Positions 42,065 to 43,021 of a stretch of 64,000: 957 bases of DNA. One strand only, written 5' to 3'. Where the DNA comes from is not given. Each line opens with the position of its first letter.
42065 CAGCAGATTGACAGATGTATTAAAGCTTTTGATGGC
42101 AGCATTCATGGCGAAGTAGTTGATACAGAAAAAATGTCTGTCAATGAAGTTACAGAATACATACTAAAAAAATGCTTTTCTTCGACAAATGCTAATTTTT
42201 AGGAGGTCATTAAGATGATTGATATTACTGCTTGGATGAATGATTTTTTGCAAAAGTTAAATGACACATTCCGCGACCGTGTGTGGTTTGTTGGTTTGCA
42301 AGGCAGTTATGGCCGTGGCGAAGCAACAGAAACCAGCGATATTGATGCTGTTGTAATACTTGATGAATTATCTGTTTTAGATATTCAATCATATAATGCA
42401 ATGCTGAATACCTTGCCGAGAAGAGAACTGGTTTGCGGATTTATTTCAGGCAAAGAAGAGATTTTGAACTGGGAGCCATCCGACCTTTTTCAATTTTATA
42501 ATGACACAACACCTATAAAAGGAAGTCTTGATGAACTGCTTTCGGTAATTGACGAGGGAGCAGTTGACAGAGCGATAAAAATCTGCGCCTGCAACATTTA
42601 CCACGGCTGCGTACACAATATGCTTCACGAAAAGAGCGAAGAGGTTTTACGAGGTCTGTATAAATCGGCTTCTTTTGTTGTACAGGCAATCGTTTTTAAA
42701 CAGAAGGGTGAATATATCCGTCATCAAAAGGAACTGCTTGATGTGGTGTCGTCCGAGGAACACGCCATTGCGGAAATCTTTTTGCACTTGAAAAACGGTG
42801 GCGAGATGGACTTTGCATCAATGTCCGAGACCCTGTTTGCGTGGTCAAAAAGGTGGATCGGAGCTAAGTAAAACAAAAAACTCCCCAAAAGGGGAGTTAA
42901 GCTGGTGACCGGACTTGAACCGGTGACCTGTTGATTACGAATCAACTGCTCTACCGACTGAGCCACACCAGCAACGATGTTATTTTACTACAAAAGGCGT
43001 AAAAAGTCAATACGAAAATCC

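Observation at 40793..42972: A+T-richer four-gene nucleotide-enzyme cassette (Nudix, HIT, TmrB-like, nucleotidyltransferase) sits against the 3' end of tRNA-Thr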

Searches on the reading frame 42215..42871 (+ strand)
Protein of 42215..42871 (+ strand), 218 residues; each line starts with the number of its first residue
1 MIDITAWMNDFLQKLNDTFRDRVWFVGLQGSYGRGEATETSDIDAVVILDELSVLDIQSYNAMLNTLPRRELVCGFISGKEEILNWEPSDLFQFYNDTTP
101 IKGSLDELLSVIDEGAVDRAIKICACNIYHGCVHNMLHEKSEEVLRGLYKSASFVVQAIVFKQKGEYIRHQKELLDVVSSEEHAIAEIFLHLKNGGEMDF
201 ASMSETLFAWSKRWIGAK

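Call 4: search_protein_families(library=pfam, proteins=[window:42215-42871:+], max_evalue=0.01)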
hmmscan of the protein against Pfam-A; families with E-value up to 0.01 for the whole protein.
window:42215-42871:+ (218 aa): 3 families
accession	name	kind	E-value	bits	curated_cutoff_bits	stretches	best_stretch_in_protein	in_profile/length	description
PF01909.29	NTP_transf_2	-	2.4e-07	31.5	21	1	20-84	13-65/93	Nucleotidyltransferase domain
PF18765.7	Polbeta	-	3.3e-05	24.4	26.9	1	14-57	2-45/93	Polymerase beta, Nucleotidyltransferase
PF20879.2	SidM_N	-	0.0009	19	27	1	28-186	64-214/285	SidM, N-terminal domain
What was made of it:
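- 42215..42871 (+): Pol-beta-fold nucleotidyltransferase, 218 aa, with an N-terminal GS-x10-DID catalytic motif and a C-terminal helical domain (ANT/KNTase-like architecture). Probably the older resident gene. Pfam NTP_transf_2 2.4e-7 (call 4).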

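Call 5: search_protein_families(library=ncbifam, proteins=[window:42215-42871:+], max_evalue=0.01)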
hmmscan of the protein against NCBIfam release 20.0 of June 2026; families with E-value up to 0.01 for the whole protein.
window:42215-42871:+ (218 aa): 2 families
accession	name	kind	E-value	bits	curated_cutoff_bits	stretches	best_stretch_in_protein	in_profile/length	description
NF047752.1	MntA_antitoxin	equivalog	0.00026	20.8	60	1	22-59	6-44/106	type VII toxin-antitoxin system MntA family adenylyltransferase antitoxin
NF028535.0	ANT_4p_II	subfamily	0.001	18.4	350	1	10-59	7-55/251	ANT(4')-II family aminoglycoside nucleotidyltransferase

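Call 6: search_protein_families(library=padloc, proteins=[window:42215-42871:+], max_evalue=0.01)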
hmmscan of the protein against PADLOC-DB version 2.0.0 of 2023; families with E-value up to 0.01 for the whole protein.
window:42215-42871:+ (218 aa): 7 families
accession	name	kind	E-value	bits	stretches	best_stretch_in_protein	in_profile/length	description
PDLC04903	PDC-S09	-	2.7e-10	38.5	1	6-63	9-65/108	-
PDLC04906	PDC-S09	-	4.9e-05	21.6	1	13-52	16-53/98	-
PDLC04369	PDC-M05A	-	9.5e-05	20.1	1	2-69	82-146/201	-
PDLC04904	PDC-S09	-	0.00034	18.8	1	26-55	28-58/104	-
PDLC00771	Cyclase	-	0.0004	17.8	1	29-51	48-70/271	oligonucleotide-cyclase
PDLC04368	PDC-M05A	-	0.00056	17.8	1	7-59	91-143/201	-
PDLC04902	PDC-S09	-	0.0036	15.6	1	26-53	24-51/97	-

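Call 9: find_encoding_contigs(protein=window:42215-42871:+, flank=10000, max_places=10)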
Protein window:42215-42871:+ (218 aa): no gene with exactly this product is on record in the collection.

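Call 10: find_homologous_proteins(query=window:42215-42871:+)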
Query window:42215-42871:+ (218 aa): 8000 proteins with E <= 0.001 among 8000 candidates; the best 120 are listed.
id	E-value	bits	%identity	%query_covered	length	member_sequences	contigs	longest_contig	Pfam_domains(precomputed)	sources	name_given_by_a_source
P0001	1.0e-142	491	100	100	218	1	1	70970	PF01909.30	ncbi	-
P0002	3.3e-141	486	-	-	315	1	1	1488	PF18765.8,PF01909.30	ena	-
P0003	2.4e-114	398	80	100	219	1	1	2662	PF18765.8,PF01909.30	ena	-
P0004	4.7e-113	394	79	99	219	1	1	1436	PF18765.8,PF01909.30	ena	-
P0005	5.4e-113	394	77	99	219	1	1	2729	PF18765.8,PF01909.30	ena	-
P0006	5.9e-113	394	80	99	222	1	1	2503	PF18765.8,PF01909.30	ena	-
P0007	1.1e-112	393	79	99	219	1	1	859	PF18765.8,PF01909.30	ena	-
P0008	1.2e-112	393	77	99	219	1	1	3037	PF18765.8,PF01909.30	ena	-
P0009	1.3e-112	393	80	99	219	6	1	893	PF18765.8,PF01909.30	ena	-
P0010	1.6e-112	393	77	99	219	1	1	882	PF18765.8,PF01909.30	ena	-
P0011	1.7e-112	392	78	99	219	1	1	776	PF18765.8,PF01909.30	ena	-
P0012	1.7e-112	392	78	99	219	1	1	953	PF18765.8,PF01909.30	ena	-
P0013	2.2e-112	392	78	99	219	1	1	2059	PF18765.8,PF01909.30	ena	-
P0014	3.1e-112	392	80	99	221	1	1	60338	PF18765.8,PF01909.30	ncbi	-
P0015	3.8e-112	391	77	99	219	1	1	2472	PF18765.8,PF01909.30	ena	-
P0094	1.1e-110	387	77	99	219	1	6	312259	PF18765.8,PF01909.30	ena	-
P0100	1.3e-110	386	78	99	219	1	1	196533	PF18765.8,PF01909.30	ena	-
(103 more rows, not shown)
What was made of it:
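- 42215..42871 (+): More than 8,000 homologues, the best non-self 76-81% identical (call 10).
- Closest known: ANT-type two-domain antibiotic nucleotidyltransferases: KNTase/ANT. Different: It belongs to a very large uncharacterised family in gut Clostridia, with more than 8,000 homologues (call 10).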

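Call 11: find_encoding_contigs(protein=P0001, flank=6000, max_places=3)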
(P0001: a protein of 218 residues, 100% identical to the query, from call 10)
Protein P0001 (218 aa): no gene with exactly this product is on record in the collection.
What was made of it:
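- Tried and rejected: Exact-protein look-ups of the window's NTase and its identical database entry P0001 returned nothing (calls 9, 11).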

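Call 12: find_encoding_contigs(protein=P0094, flank=6000, max_places=4)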
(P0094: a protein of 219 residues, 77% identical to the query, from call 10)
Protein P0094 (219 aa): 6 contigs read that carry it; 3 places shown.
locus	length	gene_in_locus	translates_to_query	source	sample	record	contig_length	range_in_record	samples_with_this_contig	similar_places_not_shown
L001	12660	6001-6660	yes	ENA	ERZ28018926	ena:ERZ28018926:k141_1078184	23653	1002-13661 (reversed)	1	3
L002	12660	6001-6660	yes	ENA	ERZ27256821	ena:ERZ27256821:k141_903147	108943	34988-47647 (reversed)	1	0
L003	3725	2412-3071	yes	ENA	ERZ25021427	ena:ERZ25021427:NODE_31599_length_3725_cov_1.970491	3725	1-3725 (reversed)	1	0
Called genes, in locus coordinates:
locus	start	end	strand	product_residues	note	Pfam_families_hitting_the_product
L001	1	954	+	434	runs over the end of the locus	PF13859:BNR_3, PF24316:Tli3 (faint), PF15902:Sortilin-Vps10 (faint), PF21471:Reelin_subrepeat-B (faint), PF02012:BNR (faint), PF03174:CHB_HEX_C (faint), PF13088:BNR_2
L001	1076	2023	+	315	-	PF02811:PHP (weak)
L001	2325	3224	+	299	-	PF02445:NadA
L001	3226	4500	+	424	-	PF00890:FAD_binding_2, PF01266:DAO (faint), PF03486:HI0933_like, PF07992:Pyr_redox_2 (faint)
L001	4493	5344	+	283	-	PF02749:QRPTase_N, PF01729:QRPTase_C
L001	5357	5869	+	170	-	PF08279:HTH_11, PF02829:3H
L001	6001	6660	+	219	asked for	PF01909:NTP_transf_2 (weak), PF18765:Polbeta (weak)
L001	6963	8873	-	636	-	PF00239:Resolvase, PF07508:Recombinase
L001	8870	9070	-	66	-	-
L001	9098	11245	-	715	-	PF03432:Relaxase, PF02195:ParB_N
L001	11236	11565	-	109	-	PF21983:NikA-like, PF05713:MobC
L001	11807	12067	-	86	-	-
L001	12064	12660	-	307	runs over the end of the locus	PF17989:ALP_N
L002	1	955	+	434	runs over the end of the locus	PF13859:BNR_3, PF24316:Tli3 (faint), PF15902:Sortilin-Vps10 (faint), PF21471:Reelin_subrepeat-B (faint), PF02012:BNR (faint), PF03174:CHB_HEX_C (faint), PF13088:BNR_2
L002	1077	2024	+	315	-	PF02811:PHP (weak)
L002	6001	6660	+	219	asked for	PF01909:NTP_transf_2 (weak), PF18765:Polbeta (weak)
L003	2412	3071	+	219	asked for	PF01909:NTP_transf_2 (weak), PF18765:Polbeta (weak)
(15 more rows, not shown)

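Call 13: find_encoding_contigs(protein=P0100, flank=6000, max_places=3)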
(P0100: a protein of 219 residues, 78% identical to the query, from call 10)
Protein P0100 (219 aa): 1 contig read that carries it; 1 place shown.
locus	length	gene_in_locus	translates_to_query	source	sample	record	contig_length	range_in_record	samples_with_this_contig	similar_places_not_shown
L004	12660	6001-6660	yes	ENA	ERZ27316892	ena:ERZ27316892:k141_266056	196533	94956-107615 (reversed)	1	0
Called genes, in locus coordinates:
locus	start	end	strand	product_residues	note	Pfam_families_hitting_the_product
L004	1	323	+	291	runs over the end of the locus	-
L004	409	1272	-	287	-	PF00165:HTH_AraC, PF12833:HTH_18, PF00165:HTH_AraC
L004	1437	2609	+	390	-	PF01321:Creatinase_N, PF00557:Peptidase_M24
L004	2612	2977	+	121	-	PF07100:ASRT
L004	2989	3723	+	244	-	PF02633:Creatininase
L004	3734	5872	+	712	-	-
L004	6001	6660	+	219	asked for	PF01909:NTP_transf_2, PF18765:Polbeta (weak)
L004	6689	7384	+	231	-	PF00702:Hydrolase, PF13419:HAD_2, PF13242:Hydrolase_like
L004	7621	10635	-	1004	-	PF13229:Beta_helix (weak)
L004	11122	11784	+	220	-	PF05067:Mn_catalase, PF00210:Ferritin (weak), PF02915:Rubrerythrin (faint), PF03232:COQ7 (faint)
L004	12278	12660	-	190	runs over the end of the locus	PF13302:Acetyltransf_3, PF00583:Acetyltransf_1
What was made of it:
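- The NTase stands alone in L001-4 (calls 12, 13).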

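Call 20: search_solved_structures(query=window:42215-42871:+, max_evalue=1, show_alignments=2)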
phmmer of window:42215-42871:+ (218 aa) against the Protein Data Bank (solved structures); distinct sequences matched with E-value up to 1: 2.
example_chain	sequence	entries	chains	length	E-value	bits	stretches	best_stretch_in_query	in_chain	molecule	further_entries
4ebj_A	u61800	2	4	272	0.058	16.4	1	11-70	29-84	Aminoglycoside nucleotidyltransferase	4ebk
3fym_A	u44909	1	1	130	0.44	13.6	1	61-114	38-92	Putative uncharacterized protein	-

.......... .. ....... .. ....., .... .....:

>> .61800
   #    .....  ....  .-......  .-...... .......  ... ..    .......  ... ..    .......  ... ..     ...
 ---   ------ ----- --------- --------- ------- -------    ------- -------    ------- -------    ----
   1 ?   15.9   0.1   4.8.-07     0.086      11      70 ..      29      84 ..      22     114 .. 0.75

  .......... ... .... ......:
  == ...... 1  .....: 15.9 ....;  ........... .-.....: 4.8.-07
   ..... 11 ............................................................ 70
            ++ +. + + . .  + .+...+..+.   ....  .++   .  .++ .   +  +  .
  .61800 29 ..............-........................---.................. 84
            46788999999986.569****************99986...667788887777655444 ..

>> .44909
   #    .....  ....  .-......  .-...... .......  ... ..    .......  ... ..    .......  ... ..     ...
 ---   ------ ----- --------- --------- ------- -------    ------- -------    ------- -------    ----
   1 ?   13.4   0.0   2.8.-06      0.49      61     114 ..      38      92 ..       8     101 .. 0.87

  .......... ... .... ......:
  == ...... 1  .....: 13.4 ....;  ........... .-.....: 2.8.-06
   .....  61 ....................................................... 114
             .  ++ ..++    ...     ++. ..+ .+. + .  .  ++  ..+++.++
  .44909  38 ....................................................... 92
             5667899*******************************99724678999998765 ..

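Call 56: find_related_loci(query=window:42215-42871:+, collection=viral_contigs, flank=8000)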
Query window:42215-42871:+ (218 aa) in viral_contigs; peptide patterns used: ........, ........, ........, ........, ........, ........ (x = any residue, [..] = any of these).
3 stretches matched a pattern, but none encodes a relative of the query by tblastn (E <= 1e-3).

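Call 59: predict_structure(alignment_id=A1)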
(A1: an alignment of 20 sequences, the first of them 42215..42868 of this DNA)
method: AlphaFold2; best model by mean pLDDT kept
length: 218 residues; sequences in the alignment: 20
mean_pLDDT: 66.7   pTM: 0.54
mean pLDDT of the five models: 66.7, 65.5, 62.1, 57.0, 53.2
residues with pLDDT >= 90: 24; 70-90: 90; 50-70: 59; < 50: 45
segments of 3 or more residues with pLDDT < 50: 24-26, 29-31, 73-109
pLDDT, mean of each block of 10 residues (from residue 1): 71 77 52 53 51 63 70 41 34 33 43 63 72 74 81 81 75 86 92 88 92 76
secondary structure, 60 per line:
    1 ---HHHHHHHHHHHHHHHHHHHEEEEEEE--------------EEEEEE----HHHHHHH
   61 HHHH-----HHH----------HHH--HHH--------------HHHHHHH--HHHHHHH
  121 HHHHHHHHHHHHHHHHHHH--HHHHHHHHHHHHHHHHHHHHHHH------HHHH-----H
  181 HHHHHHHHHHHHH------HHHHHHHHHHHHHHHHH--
elements in order: H4-22 E23-29 E44-49 H54-64 H105-111 H114-139 H142-164 H171-174 H180-193 H200-216
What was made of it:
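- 42215..42871 (+): AF2 pLDDT is 66.7 (call 59).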

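Call 61: fold_search(model_id=the predicted structure, library=pdb)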
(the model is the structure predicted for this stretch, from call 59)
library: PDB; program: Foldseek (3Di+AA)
matches with E <= 10: 348; with E <= 0.001: 0
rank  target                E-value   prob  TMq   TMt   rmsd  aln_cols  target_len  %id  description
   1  6un8_B                2.2e-03  1.00  0.38  0.33  11.2       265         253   11  Wild type ANT bound to neomycin (released 2020-05-06)
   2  6nmk_A                2.2e-03  1.00  0.37  0.33  11.0       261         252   11  Binary complex structure of the T130K mutant of ANT-4'' with Neomycin (released 2020-01-15)
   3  6p06_A                2.7e-03  1.00  0.39  0.35  11.1       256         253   11  Ternary structure of the E52D mutant of ANT-4 with Neomycin and AMPCPP (released 2020-01-29)
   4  1kan_A                2.9e-03  0.99  0.35  0.31  11.9       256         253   13  MOLECULAR STRUCTURE OF KANAMYCIN NUCLEOTIDYLTRANSFERASE DETERMINED TO 3.0-ANGSTROMS RESOLUTION (released 1994-08-31)
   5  6p01_A                3.5e-03  1.00  0.37  0.33  12.0       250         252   11  Apo structure of the E52D mutant of ANT-4 (released 2020-01-29)
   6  6un8_A                3.5e-03  1.00  0.36  0.32  10.8       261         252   12  Wild type ANT bound to neomycin (released 2020-05-06)
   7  6xz0                  3.9e-03  1.00  0.37  0.34  10.3       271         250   12  Crystal structure of spectinomycin adenyltransferase AAD(9) from Enterococcus faecialis with spectinomycin (released 2020-04-15)
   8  6sxj                  4.1e-03  1.00  0.36  0.34  10.2       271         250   12  Crystal structure of spectinomycin adenyltransferase AAD(9) from Enterococcus faecialis (released 2020-04-15)
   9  7uy4_B                4.8e-03  0.98  0.31  0.29  12.0       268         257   14  Aminoglycoside-modifying enzyme ANT-3,9 in complex with spectinomycin and AMP-PNP (released 2023-05-10)
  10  6nmk_B                5.6e-03  1.00  0.37  0.33  10.8       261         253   12  Binary complex structure of the T130K mutant of ANT-4'' with Neomycin (released 2020-01-15)
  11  6xxq_A                5.6e-03  0.99  0.37  0.34  10.2       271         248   13  Crystal structure of spectinomycin adenyltransferase AAD(9) from Enterococcus faecialis with ATP and spectinomycin (released 2020-04-15)
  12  1kny_A                7.2e-03  1.00  0.38  0.33  10.9       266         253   12  KANAMYCIN NUCLEOTIDYLTRANSFERASE (released 1996-08-17)
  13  5g4a_B                1.1e-02  0.99  0.41  0.36   9.8       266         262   12  AadA in complex with ATP and magnesium (released 2017-11-29)
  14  5luh_B                1.3e-02  0.99  0.39  0.34   9.9       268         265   11  AadA E87Q in complex with ATP, calcium and streptomycin (released 2018-01-17)
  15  6fzb_A                1.3e-02  0.99  0.39  0.35  10.0       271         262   12  AadA in complex with ATP, magnesium and streptomycin (released 2018-06-13)
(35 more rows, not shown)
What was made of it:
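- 42215..42871 (+): Top Foldseek hits are ANT(4'), AAD(9), AadA and LinB, at E about 2e-3 and TM 0.35-0.41 (call 61).
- On ANT / KNTase-type antibiotic nucleotidyltransferases: However, E is about 2e-3, TM is 0.35-0.41 and rmsd is about 10-11 A, on a model with pLDDT 66.7 (calls 59, 61).
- On Known anti-phage systems (Thoeris, CBASS, Hailong) via PADLOC models: The HalB fold match has probability 0.2 (call 61).
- The NTase's best structural matches are all ANT resistance enzymes (call 61). The NTase fold match is weak (E about 2e-3, TM below 0.42) on a model with pLDDT 66.7 (calls 59, 61). A weak fold match to the Hailong HalB NTase (call 61).
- Tried and rejected: The AF2 model was mediocre, so fold assignment stays tentative (calls 59, 61).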

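Call 63: search_dna_similar(query=window:42215-42868:+, collection=plasmids, mode=protein, max_rows=12)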
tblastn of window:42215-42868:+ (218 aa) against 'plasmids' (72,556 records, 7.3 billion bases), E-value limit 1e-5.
Records with a match: 1; places in all: 1; records where one place covers at least 80% of the query: 1.
Best place of each record, by identity: <60% 1.
By first word of the organism name: Subdoligranulum 1.
By predicted mobility (MOB-suite, as given by PLSDB): non-mobilizable 1.
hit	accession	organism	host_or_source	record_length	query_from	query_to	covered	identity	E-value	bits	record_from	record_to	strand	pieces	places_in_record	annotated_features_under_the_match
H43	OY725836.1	Subdoligranulum variabile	-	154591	1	217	100%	38.8%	1e-39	151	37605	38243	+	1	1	none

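Call 78: search_solved_structures(query=A1, max_evalue=1)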
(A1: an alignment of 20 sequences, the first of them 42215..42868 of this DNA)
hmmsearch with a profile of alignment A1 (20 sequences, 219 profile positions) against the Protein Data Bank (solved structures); distinct sequences matched with E-value up to 1: 8.
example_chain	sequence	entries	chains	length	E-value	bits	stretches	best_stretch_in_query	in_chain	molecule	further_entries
4ebj_A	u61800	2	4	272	0.0061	19.4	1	11-70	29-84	Aminoglycoside nucleotidyltransferase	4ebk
3fym_A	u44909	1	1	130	0.018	17.9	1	60-115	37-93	Putative uncharacterized protein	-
7x4c_A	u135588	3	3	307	0.08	15.8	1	14-50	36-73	EfCdnE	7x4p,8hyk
2a8e_A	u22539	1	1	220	0.24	14.2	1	52-98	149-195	hypothetical protein yktB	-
8a82_A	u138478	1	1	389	0.27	14.1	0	50-112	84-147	Cupin_8 domain-containing protein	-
9xbd_E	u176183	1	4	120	0.32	13.9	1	16-66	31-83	Nucleotidyltransferase domain-containing protein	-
7etx_A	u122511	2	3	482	0.35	13.7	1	104-148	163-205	Tryptophan biosynthesis protein TrpCF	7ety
4dvz_A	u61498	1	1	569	0.39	13.5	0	140-209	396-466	Cytotoxicity-associated immunodominant antigen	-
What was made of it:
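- Tried and rejected: A profile-versus-PDB search added nothing (call 78).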

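Call 79: search_protein_families(library=phrogs, proteins=[window:42215-42871:+], max_evalue=0.001)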
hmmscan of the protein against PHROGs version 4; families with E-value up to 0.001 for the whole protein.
window:42215-42871:+ (218 aa): 0 families
